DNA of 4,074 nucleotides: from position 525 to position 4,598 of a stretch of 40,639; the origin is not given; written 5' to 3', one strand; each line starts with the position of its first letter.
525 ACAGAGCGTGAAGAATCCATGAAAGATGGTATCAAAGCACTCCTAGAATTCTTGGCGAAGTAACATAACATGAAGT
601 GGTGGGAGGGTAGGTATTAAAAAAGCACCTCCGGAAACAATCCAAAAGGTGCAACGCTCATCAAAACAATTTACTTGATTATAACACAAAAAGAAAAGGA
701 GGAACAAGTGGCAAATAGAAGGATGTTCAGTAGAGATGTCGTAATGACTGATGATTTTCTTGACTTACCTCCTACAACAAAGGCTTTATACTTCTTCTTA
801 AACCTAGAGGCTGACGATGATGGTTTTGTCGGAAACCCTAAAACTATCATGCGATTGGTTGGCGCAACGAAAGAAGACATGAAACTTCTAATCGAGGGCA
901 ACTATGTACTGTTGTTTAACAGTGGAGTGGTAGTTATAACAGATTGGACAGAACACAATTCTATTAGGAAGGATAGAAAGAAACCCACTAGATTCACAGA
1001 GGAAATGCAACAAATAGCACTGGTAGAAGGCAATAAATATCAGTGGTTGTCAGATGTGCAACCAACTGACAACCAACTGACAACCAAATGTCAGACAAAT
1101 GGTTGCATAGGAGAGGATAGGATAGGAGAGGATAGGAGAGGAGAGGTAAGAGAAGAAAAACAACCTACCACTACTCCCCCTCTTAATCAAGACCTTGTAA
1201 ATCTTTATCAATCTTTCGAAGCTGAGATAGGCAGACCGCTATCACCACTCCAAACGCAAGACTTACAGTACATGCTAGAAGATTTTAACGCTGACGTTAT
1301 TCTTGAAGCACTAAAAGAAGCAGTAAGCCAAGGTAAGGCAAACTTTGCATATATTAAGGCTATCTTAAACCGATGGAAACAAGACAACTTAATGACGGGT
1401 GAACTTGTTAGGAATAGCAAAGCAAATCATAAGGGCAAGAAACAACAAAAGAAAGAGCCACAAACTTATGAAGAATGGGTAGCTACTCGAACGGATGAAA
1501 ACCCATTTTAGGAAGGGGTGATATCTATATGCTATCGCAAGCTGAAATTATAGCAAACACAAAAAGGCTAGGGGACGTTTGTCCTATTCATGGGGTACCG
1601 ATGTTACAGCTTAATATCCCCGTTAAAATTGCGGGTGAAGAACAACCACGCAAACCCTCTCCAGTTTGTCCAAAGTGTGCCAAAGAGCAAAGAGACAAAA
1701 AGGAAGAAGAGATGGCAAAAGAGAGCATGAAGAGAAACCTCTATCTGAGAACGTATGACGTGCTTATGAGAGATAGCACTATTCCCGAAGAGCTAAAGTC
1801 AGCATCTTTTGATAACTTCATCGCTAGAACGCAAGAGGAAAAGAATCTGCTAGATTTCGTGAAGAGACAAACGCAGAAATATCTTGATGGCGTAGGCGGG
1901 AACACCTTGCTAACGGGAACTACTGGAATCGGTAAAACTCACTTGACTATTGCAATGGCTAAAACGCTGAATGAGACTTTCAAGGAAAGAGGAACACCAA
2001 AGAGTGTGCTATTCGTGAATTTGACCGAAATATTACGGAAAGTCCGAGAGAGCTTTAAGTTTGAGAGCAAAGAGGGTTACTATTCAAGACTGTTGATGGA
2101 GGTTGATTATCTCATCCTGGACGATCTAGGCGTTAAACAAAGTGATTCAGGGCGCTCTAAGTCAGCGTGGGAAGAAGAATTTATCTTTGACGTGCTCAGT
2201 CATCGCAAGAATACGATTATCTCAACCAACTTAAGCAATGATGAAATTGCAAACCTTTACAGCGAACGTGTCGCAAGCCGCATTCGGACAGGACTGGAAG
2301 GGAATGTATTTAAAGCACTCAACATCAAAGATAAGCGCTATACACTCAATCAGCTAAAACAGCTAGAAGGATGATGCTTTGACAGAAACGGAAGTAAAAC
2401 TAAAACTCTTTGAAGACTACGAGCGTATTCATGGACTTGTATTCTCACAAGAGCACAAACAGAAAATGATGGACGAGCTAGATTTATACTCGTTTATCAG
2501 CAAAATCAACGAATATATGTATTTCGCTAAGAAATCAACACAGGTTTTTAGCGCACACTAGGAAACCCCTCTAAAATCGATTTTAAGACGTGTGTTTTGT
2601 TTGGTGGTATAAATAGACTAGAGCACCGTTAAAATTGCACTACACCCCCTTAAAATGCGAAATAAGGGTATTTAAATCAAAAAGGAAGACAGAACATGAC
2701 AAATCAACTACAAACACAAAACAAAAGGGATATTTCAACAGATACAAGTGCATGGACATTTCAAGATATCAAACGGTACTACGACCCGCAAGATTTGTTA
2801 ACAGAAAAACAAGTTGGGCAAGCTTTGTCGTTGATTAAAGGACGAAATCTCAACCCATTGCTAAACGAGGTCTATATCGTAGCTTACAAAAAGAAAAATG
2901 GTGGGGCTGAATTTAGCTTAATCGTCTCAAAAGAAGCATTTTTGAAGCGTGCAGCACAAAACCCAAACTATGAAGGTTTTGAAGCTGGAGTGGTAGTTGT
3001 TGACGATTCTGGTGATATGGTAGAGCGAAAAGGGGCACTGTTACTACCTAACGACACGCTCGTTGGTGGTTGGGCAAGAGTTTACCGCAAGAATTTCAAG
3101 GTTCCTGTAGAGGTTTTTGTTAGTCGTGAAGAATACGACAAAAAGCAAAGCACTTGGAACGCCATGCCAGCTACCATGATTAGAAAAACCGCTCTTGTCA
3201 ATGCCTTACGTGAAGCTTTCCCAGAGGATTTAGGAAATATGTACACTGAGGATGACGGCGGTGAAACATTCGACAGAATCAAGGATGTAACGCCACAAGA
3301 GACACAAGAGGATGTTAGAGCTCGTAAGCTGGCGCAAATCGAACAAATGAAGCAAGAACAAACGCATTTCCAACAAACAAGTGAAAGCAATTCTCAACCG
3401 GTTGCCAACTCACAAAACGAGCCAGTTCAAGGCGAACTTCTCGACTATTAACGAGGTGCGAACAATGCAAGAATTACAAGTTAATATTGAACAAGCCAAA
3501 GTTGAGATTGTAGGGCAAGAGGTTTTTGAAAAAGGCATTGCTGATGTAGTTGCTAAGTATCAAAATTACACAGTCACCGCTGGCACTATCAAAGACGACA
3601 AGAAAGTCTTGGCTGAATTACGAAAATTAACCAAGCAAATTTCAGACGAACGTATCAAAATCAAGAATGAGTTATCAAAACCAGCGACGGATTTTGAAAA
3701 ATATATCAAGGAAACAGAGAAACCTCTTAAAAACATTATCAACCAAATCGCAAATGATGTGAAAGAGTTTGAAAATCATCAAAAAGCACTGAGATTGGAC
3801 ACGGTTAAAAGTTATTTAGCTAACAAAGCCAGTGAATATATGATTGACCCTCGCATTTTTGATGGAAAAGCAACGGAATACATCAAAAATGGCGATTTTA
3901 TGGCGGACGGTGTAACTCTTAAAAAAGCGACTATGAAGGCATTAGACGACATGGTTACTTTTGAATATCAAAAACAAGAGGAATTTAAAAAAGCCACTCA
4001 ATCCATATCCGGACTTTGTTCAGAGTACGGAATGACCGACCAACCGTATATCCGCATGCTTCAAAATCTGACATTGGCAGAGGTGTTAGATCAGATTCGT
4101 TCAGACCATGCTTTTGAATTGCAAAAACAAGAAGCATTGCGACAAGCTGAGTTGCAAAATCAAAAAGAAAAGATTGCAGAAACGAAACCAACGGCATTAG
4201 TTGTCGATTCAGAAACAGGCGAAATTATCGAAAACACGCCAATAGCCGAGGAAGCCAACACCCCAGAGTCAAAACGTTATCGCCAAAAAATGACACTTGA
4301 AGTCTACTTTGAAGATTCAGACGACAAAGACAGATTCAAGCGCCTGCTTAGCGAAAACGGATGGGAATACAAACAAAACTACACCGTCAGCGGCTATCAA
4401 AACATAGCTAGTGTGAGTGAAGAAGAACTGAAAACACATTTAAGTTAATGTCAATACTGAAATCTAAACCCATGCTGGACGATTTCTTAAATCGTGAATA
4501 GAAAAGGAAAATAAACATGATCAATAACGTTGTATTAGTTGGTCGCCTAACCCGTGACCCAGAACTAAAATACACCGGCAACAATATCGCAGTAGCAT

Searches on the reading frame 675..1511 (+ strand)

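Call 65: search_protein_families(library=pfam, proteins=[window:675-1511:+], max_evalue=0.01)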
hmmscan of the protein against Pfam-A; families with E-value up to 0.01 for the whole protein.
window:675-1511:+ (278 aa): 1 family
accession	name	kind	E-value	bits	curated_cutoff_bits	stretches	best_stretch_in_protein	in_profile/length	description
PF07261.16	DnaB_2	-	8e-20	70.8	22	1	178-246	1-71/74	Replication initiation and membrane attachment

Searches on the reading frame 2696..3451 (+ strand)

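Call 65: search_protein_families(library=pfam, proteins=[window:2696-3451:+], max_evalue=0.01)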
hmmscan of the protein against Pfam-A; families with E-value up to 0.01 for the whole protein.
window:2696-3451:+ (251 aa): 1 family
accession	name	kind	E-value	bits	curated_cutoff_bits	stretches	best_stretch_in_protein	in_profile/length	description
PF03837.19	RecT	-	3.5e-38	131.6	24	1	22-199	8-197/198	RecT family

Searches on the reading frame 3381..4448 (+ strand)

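Call 65: search_protein_families(library=pfam, proteins=[window:3381-4448:+], max_evalue=0.01)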
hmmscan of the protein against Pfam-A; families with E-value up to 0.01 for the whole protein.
window:3381-4448:+ (355 aa): 1 family
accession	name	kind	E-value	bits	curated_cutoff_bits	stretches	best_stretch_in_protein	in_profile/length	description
PF07083.16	DUF1351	-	3.9e-39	135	27.8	1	31-245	1-208/210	Protein of unknown function (DUF1351)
